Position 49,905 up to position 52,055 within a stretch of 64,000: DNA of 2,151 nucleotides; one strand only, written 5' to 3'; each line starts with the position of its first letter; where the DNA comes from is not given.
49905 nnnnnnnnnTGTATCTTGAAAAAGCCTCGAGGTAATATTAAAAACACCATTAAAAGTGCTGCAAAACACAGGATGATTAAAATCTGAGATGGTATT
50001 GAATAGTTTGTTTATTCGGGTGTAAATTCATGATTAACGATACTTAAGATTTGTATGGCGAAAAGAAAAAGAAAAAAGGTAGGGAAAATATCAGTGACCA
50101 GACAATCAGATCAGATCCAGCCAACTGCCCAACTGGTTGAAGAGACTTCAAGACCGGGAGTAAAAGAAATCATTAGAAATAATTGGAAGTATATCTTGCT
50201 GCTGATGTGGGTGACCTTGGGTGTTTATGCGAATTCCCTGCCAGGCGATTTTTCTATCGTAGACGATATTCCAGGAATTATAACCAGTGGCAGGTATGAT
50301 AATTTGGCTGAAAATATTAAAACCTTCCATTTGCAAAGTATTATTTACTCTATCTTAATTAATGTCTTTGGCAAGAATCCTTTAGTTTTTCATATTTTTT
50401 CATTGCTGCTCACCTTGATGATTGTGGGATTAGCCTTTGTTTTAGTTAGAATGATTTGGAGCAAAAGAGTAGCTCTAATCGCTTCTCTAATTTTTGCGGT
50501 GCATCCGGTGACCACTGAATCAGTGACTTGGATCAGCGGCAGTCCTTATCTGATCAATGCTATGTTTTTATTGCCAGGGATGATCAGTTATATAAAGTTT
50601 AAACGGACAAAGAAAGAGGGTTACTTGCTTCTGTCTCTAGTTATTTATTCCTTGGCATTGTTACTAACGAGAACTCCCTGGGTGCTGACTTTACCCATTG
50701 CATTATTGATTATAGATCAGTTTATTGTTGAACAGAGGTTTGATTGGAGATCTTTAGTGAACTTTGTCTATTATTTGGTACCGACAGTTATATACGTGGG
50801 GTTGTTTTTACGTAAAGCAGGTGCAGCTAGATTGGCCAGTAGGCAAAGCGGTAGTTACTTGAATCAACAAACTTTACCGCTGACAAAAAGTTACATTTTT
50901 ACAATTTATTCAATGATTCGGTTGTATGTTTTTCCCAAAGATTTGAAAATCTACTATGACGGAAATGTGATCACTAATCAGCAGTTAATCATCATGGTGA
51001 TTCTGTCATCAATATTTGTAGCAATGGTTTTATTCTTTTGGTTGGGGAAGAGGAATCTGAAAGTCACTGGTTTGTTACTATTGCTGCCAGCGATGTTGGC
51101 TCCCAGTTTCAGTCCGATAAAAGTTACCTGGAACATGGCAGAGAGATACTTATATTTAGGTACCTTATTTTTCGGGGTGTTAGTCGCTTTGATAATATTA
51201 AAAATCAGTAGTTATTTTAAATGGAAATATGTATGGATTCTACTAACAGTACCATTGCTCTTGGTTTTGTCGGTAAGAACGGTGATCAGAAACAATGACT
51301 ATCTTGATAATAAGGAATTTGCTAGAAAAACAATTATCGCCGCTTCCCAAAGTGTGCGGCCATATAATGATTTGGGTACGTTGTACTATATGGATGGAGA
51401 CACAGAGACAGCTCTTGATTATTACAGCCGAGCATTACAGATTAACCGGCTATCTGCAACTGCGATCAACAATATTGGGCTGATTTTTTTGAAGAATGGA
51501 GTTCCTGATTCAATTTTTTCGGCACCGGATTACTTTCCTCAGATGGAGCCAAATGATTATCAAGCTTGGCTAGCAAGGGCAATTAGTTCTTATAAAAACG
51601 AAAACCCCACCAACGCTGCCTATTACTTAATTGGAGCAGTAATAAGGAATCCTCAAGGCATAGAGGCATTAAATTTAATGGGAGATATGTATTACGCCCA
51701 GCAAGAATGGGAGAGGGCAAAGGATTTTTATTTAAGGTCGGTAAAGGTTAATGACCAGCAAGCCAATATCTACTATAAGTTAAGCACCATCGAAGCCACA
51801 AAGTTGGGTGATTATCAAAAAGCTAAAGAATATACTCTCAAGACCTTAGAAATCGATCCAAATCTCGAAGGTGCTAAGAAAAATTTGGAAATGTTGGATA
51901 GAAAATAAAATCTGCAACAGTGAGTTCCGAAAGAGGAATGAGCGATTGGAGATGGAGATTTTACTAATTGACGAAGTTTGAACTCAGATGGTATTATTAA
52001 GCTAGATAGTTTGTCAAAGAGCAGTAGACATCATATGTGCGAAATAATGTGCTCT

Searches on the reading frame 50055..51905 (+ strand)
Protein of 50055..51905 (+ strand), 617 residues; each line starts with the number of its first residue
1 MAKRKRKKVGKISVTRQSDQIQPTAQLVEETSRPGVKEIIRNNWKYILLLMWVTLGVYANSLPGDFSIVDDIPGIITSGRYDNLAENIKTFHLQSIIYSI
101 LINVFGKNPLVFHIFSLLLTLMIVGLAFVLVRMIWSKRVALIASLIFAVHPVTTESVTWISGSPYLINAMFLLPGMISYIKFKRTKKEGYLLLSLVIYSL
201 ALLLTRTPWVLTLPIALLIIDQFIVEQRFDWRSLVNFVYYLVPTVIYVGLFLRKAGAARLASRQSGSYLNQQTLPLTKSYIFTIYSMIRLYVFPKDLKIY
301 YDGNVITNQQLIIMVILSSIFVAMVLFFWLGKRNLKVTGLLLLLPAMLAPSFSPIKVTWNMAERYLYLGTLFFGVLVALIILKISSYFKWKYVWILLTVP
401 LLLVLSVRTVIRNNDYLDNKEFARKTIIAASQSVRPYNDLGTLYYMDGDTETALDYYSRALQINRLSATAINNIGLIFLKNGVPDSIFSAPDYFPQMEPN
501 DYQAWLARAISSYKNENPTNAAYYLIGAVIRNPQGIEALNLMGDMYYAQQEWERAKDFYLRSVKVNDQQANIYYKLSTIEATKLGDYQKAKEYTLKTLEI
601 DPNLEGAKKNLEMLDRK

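Call 21: search_protein_families(library=pfam, proteins=[window:50055-51905:+], max_evalue=0.0001)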
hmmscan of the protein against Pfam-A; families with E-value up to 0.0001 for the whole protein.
window:50055-51905:+ (617 aa): 10 families
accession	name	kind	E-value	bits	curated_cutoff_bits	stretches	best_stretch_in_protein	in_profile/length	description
PF07719.23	TPR_2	-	6e-15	54.5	27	0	437-464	4-31/34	Tetratricopeptide repeat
PF00515.34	TPR_1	-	1.4e-14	53.7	27.8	1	437-464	4-31/34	Tetratricopeptide repeat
PF13424.12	TPR_12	-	3.3e-11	43.7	30.1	0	538-601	5-75/77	Tetratricopeptide repeat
PF13414.12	TPR_11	-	7.9e-09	35.5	26.8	1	441-482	1-42/42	TPR repeat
PF13181.12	TPR_8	-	5.4e-08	32.8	25.7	0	570-603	1-33/34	Tetratricopeptide repeat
PF13431.12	TPR_17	-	8.8e-08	32.3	24.4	0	425-454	4-33/34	Tetratricopeptide repeat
PF13432.12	TPR_16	-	3.6e-07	30.9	32.7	0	506-563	1-58/65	Tetratricopeptide repeat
PF13428.12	TPR_14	-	7.2e-07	29.7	23.5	0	437-470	4-37/44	Tetratricopeptide repeat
PF13374.12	TPR_10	-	6.3e-06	26.5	27.5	0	437-465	5-33/42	Tetratricopeptide repeat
PF14559.12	TPR_19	-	4.1e-05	24.3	25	0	514-571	3-60/68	Tetratricopeptide repeat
